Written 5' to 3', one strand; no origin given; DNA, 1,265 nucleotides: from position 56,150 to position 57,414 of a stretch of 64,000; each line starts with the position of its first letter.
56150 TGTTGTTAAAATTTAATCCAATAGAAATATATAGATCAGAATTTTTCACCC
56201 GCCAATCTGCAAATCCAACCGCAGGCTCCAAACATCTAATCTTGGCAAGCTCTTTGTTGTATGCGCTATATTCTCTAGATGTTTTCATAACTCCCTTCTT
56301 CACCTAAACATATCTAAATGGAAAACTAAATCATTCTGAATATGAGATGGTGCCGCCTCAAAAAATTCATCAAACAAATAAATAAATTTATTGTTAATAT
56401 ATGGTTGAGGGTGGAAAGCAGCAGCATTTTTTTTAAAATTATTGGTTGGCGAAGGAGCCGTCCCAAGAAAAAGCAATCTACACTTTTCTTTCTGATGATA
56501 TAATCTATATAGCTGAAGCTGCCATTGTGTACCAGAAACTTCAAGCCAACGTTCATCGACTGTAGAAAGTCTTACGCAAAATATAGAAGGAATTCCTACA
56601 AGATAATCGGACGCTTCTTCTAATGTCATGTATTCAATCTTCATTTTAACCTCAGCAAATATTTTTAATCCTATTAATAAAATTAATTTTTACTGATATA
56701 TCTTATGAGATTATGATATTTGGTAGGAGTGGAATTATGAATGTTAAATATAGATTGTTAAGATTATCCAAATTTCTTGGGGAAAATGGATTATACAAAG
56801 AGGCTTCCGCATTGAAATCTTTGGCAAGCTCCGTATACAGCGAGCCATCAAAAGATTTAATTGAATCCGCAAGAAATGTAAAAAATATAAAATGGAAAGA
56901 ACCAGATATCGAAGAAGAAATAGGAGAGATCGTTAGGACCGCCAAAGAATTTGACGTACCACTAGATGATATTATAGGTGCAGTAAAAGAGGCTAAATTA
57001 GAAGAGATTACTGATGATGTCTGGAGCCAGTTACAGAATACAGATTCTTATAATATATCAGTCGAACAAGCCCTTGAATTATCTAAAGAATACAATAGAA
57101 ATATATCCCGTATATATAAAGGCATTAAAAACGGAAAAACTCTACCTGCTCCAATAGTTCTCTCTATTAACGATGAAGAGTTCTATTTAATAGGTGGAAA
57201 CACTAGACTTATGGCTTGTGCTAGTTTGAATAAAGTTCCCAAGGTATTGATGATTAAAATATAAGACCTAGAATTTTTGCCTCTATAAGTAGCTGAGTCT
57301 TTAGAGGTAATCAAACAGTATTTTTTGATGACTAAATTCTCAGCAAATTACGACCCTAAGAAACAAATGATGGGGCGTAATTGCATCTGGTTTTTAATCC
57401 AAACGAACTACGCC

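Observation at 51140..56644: Expanded family of about 18 small proteins: variable N-terminus plus a shared ~25-aa C-terminal module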

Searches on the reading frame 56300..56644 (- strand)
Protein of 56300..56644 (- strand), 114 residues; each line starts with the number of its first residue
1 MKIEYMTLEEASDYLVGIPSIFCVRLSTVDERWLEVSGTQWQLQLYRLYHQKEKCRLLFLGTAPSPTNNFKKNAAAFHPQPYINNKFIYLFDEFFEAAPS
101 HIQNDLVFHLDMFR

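Call 6: search_protein_families(library=pfam, proteins=[window:56300-56644:-], max_evalue=1)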
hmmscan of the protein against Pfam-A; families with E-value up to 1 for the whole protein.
window:56300-56644:- (114 aa): 1 family
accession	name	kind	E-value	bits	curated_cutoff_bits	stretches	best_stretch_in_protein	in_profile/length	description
PF03808.19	Glyco_tran_WecG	-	0.13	12.4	27.4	1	17-82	8-71/168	Glycosyl transferase WecG/TagA/CpsF family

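Call 7: search_protein_families(library=phrogs, proteins=[window:56300-56644:-], max_evalue=1)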
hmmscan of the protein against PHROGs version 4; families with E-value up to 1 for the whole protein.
window:56300-56644:- (114 aa): 1 family
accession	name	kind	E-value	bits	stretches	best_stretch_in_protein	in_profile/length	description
phrog_32677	-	unknown function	0.1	13.8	1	13-32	32-51/53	-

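Call 15: find_homologous_proteins(query=A1, max_evalue=0.001)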
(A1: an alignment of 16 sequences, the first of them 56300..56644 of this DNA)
Query A1 (16 sequences) (114 aa, profile of the alignment): 15 proteins with E <= 0.001 among 283 candidates. Only proteins of 47 to 212 residues were searched: fused or split forms outside these lengths cannot appear, so this answer is no evidence that the protein stands alone or is whole; find_related_loci, which searches DNA, has no such limit.
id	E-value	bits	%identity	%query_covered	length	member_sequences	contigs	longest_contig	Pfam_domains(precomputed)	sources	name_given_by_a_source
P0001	3.6e-19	87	81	100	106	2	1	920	-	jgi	-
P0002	2.8e-18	84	100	100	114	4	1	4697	-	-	-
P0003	2.5e-17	81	27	19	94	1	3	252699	-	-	-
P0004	1.5e-12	66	33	20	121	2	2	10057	-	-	-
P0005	1.1e-11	63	24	39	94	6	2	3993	-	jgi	jgi:hypothetical protein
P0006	5.3e-10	58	35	20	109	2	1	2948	-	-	-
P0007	1.2e-8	54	34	31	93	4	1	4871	-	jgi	jgi:hypothetical protein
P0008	5.3e-8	51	35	20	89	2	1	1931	-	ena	-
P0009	2.0e-6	46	-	-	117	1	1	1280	-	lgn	-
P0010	2.4e-5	43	46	25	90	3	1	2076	-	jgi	jgi:hypothetical protein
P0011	2.9e-5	43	24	70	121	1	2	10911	-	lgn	-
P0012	1.5e-4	40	23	71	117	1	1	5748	-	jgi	jgi:hypothetical protein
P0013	2.0e-4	40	45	10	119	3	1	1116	-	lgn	-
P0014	2.7e-4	40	-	-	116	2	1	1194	-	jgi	jgi:hypothetical protein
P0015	4.9e-4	39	-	-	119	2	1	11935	-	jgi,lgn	jgi:hypothetical protein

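Call 23: search_protein_representatives(alignment_id=A1)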
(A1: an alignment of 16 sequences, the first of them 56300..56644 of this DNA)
Query: 16 sequences, 96 profile positions. Proteins with E-value up to 0.001 (for the whole library): 253; up to 1e-10: 17; up to 1e-30: 0. The best 150 are listed.
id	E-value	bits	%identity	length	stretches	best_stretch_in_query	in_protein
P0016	1.9e-22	96.1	-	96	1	1-96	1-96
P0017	4.1e-21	91.8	-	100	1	5-95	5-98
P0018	3.0e-20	89.0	-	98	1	1-96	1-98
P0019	3.1e-20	89.0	-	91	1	1-96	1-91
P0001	1.2e-19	87.2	-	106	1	1-96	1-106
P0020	2.0e-19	86.4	-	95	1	4-96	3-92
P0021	4.4e-18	82.1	-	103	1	1-96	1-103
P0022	5.7e-18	81.8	-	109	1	2-96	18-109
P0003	7.9e-18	81.3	-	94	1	2-95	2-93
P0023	1.3e-16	77.4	-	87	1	6-96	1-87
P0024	1.1e-15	74.4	-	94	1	1-96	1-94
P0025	3.0e-12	63.4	-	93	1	1-96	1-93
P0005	3.5e-12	63.2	-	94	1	1-96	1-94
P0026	5.9e-12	62.5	-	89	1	6-96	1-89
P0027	1.7e-11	61.0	-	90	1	1-96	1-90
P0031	7.8e-10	55.7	-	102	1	5-96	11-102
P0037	4.4e-09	53.3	-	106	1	6-96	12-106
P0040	1.6e-08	51.5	-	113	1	1-95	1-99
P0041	1.6e-08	51.5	-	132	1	14-95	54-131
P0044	4.8e-08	49.9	-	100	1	6-96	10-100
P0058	3.0e-07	47.4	-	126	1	11-96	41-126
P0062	5.6e-07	46.5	-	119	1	21-95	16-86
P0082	3.2e-06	44.1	-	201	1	28-95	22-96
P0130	3.9e-05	40.6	-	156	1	56-96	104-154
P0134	4.2e-05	40.5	-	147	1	18-95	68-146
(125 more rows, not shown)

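Call 29: find_encoding_contigs(protein=P0027, flank=10000, max_places=4)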
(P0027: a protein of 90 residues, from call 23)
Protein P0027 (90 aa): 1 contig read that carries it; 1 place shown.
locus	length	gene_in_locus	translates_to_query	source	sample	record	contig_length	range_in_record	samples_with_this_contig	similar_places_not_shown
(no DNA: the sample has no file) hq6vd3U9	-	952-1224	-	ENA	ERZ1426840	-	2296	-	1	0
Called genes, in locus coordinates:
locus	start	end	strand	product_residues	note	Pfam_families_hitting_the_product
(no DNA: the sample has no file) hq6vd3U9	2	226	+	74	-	?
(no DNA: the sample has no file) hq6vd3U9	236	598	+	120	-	-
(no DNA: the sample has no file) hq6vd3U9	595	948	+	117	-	-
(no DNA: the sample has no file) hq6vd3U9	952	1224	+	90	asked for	-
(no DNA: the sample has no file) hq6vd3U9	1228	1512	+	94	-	-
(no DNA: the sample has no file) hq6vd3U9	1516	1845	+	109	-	-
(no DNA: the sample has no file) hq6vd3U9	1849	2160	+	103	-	-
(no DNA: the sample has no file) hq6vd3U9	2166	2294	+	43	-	?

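Call 30: find_encoding_contigs(protein=P0044, flank=10000, max_places=4)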
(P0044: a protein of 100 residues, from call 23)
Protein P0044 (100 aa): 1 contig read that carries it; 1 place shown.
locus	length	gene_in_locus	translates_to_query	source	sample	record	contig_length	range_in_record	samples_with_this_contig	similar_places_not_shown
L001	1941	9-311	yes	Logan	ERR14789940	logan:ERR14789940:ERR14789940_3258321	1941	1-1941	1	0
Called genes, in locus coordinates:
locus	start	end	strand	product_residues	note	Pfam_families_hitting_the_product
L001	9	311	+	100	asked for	-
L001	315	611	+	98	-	-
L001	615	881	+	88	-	-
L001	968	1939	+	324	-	?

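Call 51: list_cluster_members(proteins=[P0082, P0130, P0134, P0041, P0058, P0025, P0031, P0037, P0040, P0062])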
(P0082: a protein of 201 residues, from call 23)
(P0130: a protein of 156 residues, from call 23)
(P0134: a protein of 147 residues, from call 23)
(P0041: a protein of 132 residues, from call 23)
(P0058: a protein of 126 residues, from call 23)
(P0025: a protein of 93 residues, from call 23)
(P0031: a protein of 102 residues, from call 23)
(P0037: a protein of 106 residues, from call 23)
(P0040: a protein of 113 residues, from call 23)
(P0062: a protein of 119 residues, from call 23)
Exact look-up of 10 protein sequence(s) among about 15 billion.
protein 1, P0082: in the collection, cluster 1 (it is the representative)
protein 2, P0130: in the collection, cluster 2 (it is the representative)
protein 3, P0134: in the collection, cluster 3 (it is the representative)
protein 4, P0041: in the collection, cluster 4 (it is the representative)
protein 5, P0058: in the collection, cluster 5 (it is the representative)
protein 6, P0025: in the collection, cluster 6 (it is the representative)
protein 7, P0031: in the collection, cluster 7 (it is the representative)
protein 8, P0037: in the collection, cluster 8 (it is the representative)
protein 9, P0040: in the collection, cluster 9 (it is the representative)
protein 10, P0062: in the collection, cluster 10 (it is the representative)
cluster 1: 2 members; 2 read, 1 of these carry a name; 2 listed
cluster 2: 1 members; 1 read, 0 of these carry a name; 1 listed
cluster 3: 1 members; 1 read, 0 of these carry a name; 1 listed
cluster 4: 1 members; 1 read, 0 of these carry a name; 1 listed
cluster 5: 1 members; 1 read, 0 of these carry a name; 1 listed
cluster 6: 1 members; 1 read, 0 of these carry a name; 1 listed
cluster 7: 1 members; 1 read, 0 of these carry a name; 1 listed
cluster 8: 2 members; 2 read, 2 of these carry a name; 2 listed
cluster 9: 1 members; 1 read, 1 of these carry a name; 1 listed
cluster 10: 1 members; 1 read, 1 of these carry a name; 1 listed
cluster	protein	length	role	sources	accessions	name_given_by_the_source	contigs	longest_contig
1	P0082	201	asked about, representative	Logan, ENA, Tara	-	strand:- start:185 stop:790 length:606 start_codon:yes stop_codon:yes gene_type:complete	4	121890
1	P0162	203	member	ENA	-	-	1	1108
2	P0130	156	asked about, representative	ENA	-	-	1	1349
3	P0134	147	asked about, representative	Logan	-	-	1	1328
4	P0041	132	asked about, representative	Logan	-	-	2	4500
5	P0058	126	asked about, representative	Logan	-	-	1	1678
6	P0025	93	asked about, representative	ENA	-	-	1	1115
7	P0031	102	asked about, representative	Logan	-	-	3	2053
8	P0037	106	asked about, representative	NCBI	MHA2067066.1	MAG: hypothetical protein ACXABY_22080 [Candidatus Thorarchaeota archaeon]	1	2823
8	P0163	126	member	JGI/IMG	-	hypothetical protein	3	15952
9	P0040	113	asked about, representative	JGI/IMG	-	hypothetical protein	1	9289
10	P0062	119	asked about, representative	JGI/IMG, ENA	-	hypothetical protein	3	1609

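Call 52: find_encoding_contigs(protein=P0082, flank=10000, max_places=3)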
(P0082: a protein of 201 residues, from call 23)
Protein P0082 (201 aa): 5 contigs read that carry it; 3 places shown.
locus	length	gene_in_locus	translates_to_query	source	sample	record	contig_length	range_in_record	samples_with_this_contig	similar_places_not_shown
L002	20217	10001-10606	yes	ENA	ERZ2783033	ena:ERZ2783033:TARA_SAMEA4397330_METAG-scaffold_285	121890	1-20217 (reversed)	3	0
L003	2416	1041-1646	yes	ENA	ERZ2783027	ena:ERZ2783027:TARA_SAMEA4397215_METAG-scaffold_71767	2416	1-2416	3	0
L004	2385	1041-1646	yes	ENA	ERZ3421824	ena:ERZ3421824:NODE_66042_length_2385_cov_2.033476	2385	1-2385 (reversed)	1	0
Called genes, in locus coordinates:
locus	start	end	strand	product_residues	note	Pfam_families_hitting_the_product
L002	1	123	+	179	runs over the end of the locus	-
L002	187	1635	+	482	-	PF04851:ResIII, PF16203:ERCC3_RAD25_C (weak), PF00271:Helicase_C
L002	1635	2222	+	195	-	-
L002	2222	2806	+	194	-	-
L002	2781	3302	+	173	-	-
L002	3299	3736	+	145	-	-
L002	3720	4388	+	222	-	PF01695:IstB_IS21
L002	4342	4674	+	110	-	-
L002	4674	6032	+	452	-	PF13481:AAA_25, PF03796:DnaB_C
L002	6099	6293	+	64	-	-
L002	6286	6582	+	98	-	-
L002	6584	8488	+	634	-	PF08298:AAA_PrkA, PF06798:PrkA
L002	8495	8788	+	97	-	-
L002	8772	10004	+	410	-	-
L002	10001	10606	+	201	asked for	-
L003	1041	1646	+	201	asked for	-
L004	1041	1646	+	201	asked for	-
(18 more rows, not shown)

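Call 53: find_encoding_contigs(protein=P0163, flank=10000, max_places=3)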
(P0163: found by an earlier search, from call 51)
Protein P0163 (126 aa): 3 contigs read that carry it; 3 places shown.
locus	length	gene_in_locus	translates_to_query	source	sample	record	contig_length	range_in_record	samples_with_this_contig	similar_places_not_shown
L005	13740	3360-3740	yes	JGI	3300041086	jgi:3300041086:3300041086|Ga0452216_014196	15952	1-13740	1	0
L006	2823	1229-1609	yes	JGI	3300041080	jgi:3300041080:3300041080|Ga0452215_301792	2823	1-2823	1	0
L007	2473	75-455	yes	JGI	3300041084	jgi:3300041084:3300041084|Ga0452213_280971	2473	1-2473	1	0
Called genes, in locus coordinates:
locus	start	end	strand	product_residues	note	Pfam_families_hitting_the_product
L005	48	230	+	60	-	-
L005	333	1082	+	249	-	PF00149:Metallophos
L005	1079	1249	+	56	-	-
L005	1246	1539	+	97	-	-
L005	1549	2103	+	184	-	-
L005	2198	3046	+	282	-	PF24096:DUF7379, PF12697:Abhydrolase_6 (weak), PF07819:PGAP1 (weak)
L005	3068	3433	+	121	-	PF00383:dCMP_cyt_deam_1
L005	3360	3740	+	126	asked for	-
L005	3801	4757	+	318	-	PF00579:tRNA-synt_1b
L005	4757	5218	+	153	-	-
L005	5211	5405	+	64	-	-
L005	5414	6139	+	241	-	PF00149:Metallophos, PF12850:Metallophos_2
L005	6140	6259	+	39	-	-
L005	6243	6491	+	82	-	-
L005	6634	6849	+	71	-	-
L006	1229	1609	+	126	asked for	-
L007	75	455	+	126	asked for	-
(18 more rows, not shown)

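Call 54: find_encoding_contigs(protein=P0040, flank=10000, max_places=3)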
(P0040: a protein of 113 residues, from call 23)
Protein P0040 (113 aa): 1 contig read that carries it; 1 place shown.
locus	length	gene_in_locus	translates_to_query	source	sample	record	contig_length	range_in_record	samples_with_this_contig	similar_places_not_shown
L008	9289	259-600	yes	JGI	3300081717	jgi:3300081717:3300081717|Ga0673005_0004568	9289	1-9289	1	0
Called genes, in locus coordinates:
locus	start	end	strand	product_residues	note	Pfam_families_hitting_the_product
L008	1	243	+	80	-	?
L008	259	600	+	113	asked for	-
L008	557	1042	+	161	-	-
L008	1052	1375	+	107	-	-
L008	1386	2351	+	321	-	-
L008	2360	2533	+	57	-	-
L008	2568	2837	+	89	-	-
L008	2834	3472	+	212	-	PF00596:Aldolase_II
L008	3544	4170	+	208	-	PF00929:RNase_T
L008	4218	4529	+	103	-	-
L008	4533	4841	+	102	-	-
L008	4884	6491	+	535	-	-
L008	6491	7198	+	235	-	-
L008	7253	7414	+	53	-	-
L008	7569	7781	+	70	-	-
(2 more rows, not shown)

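Call 64: find_encoding_contigs(protein=P0015, flank=6000, max_places=2)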
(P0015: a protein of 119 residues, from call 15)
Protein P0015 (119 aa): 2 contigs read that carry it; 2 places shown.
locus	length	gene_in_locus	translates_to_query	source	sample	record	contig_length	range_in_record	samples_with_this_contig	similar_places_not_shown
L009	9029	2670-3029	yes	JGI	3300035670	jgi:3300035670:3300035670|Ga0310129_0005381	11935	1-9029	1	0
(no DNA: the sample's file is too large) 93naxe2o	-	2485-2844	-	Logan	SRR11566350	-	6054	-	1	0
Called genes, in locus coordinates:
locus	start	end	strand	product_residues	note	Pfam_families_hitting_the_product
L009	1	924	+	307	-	?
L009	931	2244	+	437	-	PF00004:AAA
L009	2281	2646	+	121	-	-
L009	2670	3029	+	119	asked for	-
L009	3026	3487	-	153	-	PF13091:PLDc_2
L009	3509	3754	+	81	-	-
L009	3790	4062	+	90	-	-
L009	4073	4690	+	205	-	-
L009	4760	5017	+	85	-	-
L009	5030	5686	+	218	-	PF22175:Ogg-HhH (weak)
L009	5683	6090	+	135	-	-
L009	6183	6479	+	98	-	PF04014:MazE_antitoxin (faint)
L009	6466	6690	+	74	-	-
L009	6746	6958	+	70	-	-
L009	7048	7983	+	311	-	PF03851:UvdE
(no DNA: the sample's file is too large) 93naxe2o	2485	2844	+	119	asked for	-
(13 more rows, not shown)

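Call 65: find_encoding_contigs(protein=P0011, flank=6000, max_places=2)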
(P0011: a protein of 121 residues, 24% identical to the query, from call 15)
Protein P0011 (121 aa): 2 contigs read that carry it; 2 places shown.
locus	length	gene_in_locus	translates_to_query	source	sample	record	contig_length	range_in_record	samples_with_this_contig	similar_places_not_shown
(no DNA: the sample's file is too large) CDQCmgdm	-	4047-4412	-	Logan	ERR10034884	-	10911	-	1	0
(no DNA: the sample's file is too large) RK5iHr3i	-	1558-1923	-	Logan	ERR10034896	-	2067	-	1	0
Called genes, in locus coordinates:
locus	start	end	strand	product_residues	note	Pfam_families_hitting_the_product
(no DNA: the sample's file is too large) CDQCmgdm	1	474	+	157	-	?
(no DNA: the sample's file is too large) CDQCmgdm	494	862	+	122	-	-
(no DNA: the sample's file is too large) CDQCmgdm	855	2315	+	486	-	PF01336:tRNA_anti-codon (weak), PF00152:tRNA-synt_2, PF01409:tRNA-synt_2d (faint)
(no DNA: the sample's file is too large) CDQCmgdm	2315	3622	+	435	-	PF13401:AAA_22 (faint), PF13191:AAA_16 (faint), PF00004:AAA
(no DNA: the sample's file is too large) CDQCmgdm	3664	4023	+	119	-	-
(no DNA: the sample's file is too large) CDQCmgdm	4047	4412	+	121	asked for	-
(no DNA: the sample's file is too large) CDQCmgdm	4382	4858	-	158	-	PF13091:PLDc_2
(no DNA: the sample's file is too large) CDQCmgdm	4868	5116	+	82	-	-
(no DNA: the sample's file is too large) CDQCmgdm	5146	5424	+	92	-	-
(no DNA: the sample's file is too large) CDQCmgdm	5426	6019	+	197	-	-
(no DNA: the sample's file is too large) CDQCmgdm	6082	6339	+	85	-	-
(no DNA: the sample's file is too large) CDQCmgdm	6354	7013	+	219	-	PF22175:Ogg-HhH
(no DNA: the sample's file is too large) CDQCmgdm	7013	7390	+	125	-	-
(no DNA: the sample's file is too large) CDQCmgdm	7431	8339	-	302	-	-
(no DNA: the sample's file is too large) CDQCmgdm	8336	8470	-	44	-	-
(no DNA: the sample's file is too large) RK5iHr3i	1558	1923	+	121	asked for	-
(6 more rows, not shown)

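Call 71: find_encoding_contigs(protein=P0018, flank=10000, max_places=4)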
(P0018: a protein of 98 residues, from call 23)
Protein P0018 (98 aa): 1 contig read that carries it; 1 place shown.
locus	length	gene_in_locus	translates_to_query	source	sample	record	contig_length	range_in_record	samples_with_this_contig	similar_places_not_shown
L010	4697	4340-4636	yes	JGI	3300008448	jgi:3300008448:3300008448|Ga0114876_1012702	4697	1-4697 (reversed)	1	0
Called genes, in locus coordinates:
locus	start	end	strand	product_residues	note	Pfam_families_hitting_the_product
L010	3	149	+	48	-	?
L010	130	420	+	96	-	-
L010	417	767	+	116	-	-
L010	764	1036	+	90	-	-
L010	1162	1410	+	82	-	-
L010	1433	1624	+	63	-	-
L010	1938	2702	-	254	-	-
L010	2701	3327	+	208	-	PF01171:ATP_bind_3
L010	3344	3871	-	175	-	-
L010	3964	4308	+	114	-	-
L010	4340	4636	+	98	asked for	-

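Call 72: find_encoding_contigs(protein=P0022, flank=10000, max_places=4)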
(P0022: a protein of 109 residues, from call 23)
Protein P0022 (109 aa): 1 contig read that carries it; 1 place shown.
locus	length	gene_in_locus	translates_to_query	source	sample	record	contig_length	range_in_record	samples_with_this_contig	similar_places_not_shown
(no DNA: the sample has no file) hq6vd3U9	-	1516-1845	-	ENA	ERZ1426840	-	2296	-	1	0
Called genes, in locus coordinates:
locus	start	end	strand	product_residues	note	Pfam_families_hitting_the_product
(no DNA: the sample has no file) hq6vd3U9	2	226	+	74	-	?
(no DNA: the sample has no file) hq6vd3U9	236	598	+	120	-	-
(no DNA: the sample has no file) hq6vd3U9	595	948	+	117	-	-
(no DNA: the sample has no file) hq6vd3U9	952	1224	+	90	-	-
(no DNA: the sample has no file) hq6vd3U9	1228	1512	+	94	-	-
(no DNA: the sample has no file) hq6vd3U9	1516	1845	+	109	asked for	-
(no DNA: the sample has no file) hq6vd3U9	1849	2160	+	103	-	-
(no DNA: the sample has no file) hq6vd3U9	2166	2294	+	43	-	?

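Call 75: search_protein_families(library=padloc, alignment_id=A1, max_evalue=0.01)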
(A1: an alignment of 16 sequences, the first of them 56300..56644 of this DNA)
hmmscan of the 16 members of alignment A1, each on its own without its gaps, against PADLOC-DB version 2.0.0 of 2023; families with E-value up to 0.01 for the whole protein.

A. member 1, window:56300-56644:- (114 aa): 0 families

B. families by the number of members that match (of 16 scanned): 0 families

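Call 81: search_solved_structures(query=A5, max_evalue=10)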
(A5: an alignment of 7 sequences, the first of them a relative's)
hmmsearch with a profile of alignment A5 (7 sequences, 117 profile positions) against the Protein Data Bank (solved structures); distinct sequences matched with E-value up to 10: 1.
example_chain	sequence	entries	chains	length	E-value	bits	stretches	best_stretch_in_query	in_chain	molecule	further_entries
3ryk_A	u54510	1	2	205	0.98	12.4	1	44-87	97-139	dTDP-4-dehydrorhamnose 3,5-epimerase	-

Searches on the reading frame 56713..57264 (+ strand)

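Call 8: search_protein_families(library=pfam, proteins=[window:56713-57264:+], max_evalue=0.01)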
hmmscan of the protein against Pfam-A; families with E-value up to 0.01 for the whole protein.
window:56713-57264:+ (183 aa): 1 family
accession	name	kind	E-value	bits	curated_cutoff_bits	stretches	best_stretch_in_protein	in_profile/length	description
PF08649.15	DASH_Dad1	-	0.0095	16.5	31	0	92-128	6-42/55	DASH complex subunit Dad1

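Call 12: search_protein_families(library=phrogs, proteins=[window:56713-57264:+], max_evalue=0.001)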
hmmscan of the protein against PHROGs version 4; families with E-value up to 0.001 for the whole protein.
window:56713-57264:+ (183 aa): 1 family
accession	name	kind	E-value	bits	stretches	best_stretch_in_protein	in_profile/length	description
phrog_1033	-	DNA, RNA and nucleotide metabolism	0.00016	22.6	1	107-174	41-101/334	ParB-like partition protein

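Call 68: search_protein_families(library=ncbifam, proteins=[window:56713-57264:+], max_evalue=0.01)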
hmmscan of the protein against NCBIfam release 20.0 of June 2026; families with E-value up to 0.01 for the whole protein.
window:56713-57264:+ (183 aa): 0 families
